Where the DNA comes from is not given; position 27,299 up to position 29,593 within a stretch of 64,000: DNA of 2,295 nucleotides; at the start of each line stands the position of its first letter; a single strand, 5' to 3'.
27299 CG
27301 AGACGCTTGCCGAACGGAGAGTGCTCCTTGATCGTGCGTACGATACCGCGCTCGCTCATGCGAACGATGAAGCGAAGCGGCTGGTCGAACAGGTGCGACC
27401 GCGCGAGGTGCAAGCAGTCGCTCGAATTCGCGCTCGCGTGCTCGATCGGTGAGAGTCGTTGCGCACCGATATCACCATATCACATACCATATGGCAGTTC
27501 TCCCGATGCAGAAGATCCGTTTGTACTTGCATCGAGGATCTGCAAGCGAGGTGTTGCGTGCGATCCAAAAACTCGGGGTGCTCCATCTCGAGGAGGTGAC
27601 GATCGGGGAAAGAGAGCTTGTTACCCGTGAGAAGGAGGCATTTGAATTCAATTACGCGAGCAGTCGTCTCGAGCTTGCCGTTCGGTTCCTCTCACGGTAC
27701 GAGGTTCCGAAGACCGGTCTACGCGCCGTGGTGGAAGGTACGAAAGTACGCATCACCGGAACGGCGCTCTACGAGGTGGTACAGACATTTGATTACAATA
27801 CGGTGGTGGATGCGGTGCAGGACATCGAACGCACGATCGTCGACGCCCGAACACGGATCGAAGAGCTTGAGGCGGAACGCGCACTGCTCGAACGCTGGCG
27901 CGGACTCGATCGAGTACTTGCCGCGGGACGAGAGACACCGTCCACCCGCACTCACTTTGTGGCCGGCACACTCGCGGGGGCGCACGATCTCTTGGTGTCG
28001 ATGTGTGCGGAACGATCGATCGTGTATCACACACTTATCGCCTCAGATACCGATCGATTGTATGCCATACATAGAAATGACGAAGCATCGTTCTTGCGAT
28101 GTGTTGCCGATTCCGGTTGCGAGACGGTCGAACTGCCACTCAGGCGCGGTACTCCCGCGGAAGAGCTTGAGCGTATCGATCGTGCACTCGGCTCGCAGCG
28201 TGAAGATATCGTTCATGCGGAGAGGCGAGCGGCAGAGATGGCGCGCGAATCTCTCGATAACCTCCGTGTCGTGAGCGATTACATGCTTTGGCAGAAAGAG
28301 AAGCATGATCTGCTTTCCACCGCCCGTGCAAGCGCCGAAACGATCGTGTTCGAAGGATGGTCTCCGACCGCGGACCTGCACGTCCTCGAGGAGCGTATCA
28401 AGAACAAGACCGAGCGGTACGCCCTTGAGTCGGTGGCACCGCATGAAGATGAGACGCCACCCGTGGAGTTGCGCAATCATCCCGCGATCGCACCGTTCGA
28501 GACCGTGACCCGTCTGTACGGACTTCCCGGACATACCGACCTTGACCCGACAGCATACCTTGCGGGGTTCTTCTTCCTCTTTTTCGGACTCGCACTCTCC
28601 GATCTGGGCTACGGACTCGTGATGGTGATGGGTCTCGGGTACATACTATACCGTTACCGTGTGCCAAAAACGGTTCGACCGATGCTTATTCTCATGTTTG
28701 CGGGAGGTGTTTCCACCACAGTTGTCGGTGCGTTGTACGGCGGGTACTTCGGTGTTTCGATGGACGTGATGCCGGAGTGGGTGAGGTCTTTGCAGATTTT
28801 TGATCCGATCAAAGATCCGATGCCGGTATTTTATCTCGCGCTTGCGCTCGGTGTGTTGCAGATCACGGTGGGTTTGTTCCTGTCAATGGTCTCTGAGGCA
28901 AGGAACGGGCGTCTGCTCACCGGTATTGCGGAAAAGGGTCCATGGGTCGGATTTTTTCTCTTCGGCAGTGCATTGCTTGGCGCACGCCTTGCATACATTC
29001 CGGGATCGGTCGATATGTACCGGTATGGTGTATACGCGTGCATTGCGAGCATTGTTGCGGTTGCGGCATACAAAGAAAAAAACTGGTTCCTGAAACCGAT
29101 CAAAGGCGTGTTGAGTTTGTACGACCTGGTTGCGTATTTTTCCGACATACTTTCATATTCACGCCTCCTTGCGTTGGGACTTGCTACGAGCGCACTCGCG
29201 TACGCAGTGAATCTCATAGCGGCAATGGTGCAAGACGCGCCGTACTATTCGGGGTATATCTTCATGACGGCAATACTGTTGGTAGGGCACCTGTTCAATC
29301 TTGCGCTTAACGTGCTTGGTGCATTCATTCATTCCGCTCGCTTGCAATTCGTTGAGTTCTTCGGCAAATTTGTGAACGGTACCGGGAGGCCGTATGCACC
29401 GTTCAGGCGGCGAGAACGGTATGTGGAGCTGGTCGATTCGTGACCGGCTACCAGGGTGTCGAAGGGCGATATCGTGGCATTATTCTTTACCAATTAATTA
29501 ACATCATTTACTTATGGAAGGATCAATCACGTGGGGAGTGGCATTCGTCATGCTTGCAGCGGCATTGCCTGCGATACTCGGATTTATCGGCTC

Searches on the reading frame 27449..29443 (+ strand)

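Call 7: search_protein_families(library=pfam, proteins=[window:27449-29443:+], max_evalue=0.01)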
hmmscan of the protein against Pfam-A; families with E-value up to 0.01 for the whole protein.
window:27449-29443:+ (664 aa): 1 family
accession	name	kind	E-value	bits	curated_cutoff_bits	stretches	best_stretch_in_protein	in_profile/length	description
PF01496.24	V_ATPase_I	-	1.6e-18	66.5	30.7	2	565-653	720-814/815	V-type ATPase 116kDa subunit family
